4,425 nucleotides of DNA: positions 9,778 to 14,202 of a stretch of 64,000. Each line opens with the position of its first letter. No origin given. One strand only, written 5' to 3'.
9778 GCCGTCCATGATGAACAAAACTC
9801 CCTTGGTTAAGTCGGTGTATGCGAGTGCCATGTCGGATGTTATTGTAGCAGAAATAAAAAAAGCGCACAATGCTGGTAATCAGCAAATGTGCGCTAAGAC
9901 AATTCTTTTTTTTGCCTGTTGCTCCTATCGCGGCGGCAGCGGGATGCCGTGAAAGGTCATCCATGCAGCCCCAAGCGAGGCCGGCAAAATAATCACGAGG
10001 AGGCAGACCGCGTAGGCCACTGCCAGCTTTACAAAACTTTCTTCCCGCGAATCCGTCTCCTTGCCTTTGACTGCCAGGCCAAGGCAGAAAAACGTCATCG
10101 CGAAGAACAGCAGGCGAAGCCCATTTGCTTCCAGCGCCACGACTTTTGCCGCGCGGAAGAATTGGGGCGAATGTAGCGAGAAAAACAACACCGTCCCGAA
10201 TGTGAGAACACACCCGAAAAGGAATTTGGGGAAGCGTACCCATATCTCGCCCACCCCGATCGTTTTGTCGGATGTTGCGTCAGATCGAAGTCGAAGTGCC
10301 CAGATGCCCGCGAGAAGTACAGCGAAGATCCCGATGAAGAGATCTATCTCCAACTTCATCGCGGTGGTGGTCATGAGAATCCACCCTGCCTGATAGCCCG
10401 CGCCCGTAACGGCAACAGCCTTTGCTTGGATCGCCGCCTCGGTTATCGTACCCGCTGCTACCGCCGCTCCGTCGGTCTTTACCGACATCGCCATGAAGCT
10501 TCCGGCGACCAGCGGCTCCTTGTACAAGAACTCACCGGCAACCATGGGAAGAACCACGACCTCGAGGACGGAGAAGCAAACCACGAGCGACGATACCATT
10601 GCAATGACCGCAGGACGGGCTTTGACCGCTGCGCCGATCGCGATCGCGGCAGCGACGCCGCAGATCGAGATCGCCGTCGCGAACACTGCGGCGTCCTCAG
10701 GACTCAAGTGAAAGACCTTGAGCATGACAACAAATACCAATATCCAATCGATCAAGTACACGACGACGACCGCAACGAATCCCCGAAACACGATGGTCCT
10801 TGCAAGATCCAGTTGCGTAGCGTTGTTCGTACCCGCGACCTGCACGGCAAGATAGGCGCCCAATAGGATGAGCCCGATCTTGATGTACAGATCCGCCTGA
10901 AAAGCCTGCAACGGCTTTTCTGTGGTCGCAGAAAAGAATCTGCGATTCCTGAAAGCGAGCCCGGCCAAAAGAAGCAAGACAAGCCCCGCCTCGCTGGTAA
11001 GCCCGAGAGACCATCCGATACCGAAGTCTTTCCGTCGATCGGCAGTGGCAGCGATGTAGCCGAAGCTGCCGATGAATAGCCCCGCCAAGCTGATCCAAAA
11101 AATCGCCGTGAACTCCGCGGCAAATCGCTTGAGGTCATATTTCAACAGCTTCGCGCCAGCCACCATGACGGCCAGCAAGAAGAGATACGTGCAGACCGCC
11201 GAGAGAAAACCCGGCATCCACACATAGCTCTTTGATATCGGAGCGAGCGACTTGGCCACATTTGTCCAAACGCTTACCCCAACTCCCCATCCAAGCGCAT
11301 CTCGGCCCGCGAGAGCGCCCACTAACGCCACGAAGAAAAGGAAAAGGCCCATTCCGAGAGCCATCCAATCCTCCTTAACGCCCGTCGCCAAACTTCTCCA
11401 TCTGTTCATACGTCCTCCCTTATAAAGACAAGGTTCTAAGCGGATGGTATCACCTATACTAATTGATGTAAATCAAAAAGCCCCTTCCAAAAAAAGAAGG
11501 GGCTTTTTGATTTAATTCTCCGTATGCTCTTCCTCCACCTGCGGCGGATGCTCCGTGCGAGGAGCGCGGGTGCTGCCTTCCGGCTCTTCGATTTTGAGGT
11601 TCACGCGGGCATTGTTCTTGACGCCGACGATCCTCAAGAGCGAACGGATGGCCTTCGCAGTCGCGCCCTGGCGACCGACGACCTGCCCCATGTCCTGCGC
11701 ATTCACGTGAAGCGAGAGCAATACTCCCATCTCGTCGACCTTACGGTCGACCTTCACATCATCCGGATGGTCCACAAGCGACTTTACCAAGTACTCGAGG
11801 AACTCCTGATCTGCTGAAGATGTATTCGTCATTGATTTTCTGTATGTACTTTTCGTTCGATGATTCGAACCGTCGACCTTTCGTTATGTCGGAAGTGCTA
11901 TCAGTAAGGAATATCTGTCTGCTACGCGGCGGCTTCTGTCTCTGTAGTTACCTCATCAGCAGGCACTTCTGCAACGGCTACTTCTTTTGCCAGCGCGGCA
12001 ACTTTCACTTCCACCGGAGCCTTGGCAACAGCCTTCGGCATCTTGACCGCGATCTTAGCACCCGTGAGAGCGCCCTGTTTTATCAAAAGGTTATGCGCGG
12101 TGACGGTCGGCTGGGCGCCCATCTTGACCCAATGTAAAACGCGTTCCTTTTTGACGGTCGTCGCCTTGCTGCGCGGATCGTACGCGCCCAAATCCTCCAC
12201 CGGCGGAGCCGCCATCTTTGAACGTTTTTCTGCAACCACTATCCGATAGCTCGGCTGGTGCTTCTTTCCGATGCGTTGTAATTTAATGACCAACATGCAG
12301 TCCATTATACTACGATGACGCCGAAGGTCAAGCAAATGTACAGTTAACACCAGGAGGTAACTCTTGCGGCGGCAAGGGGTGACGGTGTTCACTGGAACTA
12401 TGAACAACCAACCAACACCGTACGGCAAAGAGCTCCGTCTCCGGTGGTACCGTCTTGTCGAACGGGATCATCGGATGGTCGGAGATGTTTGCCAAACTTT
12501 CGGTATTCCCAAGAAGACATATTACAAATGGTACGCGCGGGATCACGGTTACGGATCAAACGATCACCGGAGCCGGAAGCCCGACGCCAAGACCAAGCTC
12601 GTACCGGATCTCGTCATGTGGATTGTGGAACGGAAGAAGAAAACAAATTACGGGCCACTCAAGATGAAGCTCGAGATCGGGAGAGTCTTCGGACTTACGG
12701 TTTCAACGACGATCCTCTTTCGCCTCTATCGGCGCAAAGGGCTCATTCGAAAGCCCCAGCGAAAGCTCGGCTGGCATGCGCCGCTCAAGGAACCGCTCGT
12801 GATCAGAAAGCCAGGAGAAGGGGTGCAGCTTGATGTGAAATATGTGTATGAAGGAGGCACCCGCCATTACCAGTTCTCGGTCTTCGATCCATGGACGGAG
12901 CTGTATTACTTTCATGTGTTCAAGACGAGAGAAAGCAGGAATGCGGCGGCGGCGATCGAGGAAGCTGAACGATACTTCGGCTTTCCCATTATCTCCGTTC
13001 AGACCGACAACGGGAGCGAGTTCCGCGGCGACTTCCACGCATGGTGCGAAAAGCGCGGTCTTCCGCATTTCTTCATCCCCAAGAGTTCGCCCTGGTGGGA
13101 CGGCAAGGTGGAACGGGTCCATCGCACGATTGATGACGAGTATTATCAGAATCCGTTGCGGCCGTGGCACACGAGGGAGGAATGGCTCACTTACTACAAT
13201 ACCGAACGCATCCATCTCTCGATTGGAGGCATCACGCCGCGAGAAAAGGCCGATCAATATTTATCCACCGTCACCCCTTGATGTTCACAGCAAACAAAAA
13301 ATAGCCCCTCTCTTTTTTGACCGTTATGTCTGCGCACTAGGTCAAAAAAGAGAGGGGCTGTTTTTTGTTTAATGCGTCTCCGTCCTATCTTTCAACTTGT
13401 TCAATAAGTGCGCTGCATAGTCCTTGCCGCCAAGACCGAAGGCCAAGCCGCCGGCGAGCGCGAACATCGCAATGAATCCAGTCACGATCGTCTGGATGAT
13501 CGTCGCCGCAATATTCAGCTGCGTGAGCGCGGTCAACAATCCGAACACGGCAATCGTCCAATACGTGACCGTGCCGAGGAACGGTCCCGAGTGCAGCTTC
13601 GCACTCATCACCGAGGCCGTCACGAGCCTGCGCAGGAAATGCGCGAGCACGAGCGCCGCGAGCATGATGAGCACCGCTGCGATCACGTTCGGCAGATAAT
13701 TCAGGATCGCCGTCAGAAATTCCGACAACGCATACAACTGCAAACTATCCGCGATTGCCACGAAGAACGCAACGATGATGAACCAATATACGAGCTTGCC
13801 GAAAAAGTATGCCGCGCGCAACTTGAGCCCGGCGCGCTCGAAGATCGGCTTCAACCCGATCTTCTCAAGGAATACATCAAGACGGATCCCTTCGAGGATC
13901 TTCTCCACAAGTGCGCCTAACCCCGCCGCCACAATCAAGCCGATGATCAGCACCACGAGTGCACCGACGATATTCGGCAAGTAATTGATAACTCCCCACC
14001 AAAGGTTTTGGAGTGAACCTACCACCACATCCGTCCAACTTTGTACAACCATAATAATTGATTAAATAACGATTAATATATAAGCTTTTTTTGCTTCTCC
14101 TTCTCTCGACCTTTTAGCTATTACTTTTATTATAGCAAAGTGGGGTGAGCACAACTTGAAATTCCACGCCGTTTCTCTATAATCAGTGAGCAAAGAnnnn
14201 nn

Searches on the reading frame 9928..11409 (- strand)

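Call 34: search_protein_families(library=pfam, proteins=[window:9928-11409:-], max_evalue=0.01)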
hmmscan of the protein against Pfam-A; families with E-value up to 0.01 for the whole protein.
window:9928-11409:- (494 aa): 1 family
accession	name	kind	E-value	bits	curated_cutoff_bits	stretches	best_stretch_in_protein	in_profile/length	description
PF03601.19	Cons_hypoth698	-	7.2e-11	42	24.5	1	143-450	29-291/304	Conserved hypothetical protein 698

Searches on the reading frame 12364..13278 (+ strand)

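Call 34: search_protein_families(library=pfam, proteins=[window:12364-13278:+], max_evalue=0.01)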
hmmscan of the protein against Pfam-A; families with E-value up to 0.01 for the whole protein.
window:12364-13278:+ (305 aa): 5 families
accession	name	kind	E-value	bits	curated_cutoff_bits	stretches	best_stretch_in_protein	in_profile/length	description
PF13683.12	rve_3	-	3.3e-08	33.6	26.5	1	234-292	4-67/67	Integrase core domain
PF00665.32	rve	-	5.2e-08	33.5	32.6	1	149-243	3-102/102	Integrase core domain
PF01710.22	HTH_Tnp_IS630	-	0.0016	18.9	21.3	1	20-76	3-59/119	Transposase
PF13333.12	rve_2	-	0.0044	17.6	22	0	272-294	28-50/56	Integrase core domain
PF01527.26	HTH_Tnp_1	-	0.0069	17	24.1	0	20-69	7-57/75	Transposase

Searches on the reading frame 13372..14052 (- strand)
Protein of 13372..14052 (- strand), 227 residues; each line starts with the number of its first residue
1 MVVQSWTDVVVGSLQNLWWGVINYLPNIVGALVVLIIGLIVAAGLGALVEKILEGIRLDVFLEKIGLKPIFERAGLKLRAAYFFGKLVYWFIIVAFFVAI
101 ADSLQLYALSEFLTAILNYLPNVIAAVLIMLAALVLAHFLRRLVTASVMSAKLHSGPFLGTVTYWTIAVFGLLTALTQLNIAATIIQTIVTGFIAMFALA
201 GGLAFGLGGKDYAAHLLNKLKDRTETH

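Call 34: search_protein_families(library=pfam, proteins=[window:13372-14052:-], max_evalue=0.01)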
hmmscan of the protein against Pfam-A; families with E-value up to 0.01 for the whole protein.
window:13372-14052:- (227 aa): 1 family
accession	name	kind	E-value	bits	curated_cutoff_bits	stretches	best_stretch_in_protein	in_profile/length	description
PF05552.17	MS_channel_1st_1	-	5.8e-23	81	22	2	14-59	3-48/50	Mechanosensitive ion channel, conserved TM helix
